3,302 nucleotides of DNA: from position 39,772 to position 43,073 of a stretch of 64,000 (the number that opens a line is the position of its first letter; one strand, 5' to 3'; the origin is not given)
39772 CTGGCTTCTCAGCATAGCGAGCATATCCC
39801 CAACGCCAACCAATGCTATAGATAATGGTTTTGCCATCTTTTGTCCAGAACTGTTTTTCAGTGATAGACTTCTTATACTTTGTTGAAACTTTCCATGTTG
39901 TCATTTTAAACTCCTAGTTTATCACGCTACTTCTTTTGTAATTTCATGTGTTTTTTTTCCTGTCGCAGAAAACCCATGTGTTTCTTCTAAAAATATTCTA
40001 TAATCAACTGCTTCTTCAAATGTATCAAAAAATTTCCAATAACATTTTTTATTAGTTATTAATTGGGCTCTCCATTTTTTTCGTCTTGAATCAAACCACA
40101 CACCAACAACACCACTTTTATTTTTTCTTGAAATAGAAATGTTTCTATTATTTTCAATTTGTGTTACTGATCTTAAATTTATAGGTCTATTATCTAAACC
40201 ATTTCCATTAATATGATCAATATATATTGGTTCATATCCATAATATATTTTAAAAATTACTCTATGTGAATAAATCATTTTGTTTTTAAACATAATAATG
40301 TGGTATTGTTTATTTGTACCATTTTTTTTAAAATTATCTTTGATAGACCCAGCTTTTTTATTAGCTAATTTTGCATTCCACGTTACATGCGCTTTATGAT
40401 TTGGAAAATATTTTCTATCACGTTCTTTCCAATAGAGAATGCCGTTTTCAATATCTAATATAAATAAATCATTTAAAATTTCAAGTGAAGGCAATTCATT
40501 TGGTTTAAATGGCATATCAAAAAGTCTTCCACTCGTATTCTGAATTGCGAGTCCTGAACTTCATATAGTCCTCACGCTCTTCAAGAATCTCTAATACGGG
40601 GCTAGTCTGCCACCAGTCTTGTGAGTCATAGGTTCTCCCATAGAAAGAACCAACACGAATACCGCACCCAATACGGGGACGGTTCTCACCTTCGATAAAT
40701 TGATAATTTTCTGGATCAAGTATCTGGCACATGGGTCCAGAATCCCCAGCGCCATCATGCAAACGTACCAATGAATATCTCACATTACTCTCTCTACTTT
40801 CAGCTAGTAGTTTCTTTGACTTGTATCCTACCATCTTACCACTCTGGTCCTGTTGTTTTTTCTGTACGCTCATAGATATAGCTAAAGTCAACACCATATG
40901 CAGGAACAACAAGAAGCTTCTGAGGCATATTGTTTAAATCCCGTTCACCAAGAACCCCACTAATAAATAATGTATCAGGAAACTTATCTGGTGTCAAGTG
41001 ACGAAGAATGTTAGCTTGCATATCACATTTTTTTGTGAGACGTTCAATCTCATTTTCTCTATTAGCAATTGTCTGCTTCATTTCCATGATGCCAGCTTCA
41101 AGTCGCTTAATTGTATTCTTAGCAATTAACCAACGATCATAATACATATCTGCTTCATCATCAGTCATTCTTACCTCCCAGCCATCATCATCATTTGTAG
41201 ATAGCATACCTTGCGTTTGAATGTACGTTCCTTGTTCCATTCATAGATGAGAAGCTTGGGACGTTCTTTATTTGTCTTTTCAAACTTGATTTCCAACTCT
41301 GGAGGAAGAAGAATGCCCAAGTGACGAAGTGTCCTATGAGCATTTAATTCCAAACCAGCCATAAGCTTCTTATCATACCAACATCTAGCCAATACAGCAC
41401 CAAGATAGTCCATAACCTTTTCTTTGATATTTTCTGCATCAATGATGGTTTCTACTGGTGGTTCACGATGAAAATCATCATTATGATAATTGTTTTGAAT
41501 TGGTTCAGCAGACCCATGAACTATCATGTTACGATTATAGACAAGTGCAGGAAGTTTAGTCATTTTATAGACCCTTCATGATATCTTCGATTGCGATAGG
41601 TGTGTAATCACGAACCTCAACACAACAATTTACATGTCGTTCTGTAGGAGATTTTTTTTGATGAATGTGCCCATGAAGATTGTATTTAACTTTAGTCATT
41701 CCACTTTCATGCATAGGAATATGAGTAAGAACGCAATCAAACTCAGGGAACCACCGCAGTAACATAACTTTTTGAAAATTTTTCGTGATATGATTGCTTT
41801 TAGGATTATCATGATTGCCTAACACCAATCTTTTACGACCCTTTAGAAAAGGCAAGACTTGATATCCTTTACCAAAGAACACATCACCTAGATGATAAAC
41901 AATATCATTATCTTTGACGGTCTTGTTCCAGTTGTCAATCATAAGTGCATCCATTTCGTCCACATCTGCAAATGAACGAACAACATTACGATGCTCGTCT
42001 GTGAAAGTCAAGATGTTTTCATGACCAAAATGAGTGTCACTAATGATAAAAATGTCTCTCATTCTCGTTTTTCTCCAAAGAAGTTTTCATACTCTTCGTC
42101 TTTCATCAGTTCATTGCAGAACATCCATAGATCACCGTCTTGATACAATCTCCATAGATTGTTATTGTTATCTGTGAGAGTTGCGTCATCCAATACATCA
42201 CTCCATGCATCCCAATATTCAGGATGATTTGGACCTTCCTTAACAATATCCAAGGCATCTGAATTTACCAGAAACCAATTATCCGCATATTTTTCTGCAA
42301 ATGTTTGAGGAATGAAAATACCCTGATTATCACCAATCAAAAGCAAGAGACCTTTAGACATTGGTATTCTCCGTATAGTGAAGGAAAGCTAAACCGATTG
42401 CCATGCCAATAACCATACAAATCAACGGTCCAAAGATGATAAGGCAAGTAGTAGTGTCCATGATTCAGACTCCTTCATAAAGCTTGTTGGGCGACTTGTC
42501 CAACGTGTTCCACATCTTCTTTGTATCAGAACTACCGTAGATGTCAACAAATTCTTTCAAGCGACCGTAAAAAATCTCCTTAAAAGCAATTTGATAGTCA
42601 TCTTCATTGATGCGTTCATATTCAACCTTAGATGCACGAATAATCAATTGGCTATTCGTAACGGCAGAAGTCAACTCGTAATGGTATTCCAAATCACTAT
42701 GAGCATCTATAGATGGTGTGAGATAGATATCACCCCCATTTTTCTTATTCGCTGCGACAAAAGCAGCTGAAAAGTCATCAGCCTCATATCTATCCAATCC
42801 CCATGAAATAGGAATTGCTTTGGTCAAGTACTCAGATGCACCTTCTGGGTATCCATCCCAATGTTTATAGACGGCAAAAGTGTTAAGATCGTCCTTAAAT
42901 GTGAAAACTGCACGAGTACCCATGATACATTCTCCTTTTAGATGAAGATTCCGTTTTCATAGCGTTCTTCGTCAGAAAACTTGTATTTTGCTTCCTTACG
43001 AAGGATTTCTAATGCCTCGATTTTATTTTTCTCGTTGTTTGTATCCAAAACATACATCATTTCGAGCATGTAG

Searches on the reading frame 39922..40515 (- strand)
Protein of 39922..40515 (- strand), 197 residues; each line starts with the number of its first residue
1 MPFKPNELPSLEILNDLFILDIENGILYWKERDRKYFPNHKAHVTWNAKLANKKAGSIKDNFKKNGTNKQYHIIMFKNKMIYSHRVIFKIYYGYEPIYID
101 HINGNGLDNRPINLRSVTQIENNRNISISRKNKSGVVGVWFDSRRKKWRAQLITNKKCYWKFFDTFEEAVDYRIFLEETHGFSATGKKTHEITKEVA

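Call 3: search_protein_families(library=pfam, proteins=[window:39922-40515:-], max_evalue=0.1)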
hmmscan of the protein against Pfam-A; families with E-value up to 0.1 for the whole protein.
window:39922-40515:- (197 aa): 2 families
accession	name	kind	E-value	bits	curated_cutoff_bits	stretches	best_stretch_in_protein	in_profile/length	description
PF13392.12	HNH_3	-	2.5e-11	43.5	24.8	1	82-124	2-46/46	HNH endonuclease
PF00847.26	AP2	-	0.0004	21.1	33.3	1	134-169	1-40/54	AP2 domain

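Call 4: search_protein_families(library=phrogs, proteins=[window:39922-40515:-], max_evalue=0.01)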
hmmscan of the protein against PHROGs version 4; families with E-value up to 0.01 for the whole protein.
window:39922-40515:- (197 aa): 14 families
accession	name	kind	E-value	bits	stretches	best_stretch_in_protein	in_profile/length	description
phrog_99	-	DNA, RNA and nucleotide metabolism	4.1e-48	166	1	6-191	106-271/383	HNH endonuclease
phrog_4578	-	DNA, RNA and nucleotide metabolism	1.1e-21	78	1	95-188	28-122/130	HNH endonuclease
phrog_3593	-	DNA, RNA and nucleotide metabolism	4.2e-16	60.3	1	67-170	79-186/210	HNH endonuclease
phrog_374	-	DNA, RNA and nucleotide metabolism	4.2e-12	46.6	1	78-178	318-404/617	HNH endonuclease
phrog_59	-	DNA, RNA and nucleotide metabolism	6.6e-10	39.9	1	54-125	162-234/423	HNH endonuclease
phrog_36769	-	unknown function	7.6e-09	36.4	1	57-170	217-337/367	-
phrog_959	-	DNA, RNA and nucleotide metabolism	5.2e-08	33.7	1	59-136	31-116/138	HNH endonuclease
phrog_13470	-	DNA, RNA and nucleotide metabolism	9e-07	30.2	1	123-175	84-137/152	HNH endonuclease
phrog_826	-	DNA, RNA and nucleotide metabolism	8.6e-05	23.2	1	78-125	107-157/281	HNH endonuclease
phrog_30377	-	DNA, RNA and nucleotide metabolism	0.00051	21.2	1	81-125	10-54/82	HNH endonuclease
phrog_10495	-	DNA, RNA and nucleotide metabolism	0.00071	20.7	1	82-126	9-55/63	HNH endonuclease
phrog_953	-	DNA, RNA and nucleotide metabolism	0.0014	19.1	1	118-169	297-350/420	HNH endonuclease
phrog_19876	-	unknown function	0.0025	18.3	1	19-86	111-174/178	-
phrog_7545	-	DNA, RNA and nucleotide metabolism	0.0086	17.3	0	77-127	80-134/160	HNH endonuclease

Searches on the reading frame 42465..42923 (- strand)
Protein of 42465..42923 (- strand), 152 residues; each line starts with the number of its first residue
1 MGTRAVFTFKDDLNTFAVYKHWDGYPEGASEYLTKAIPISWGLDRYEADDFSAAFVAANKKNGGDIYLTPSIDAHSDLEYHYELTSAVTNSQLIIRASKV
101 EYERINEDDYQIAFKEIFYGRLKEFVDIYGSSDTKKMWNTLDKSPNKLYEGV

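Call 85: search_protein_families(library=phrogs, proteins=[window:42465-42923:-], max_evalue=0.001)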
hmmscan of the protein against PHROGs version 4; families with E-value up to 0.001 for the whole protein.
window:42465-42923:- (152 aa): 1 family
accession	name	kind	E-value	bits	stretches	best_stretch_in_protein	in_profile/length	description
phrog_1987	-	unknown function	1.8e-05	26.1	1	1-35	1-36/128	-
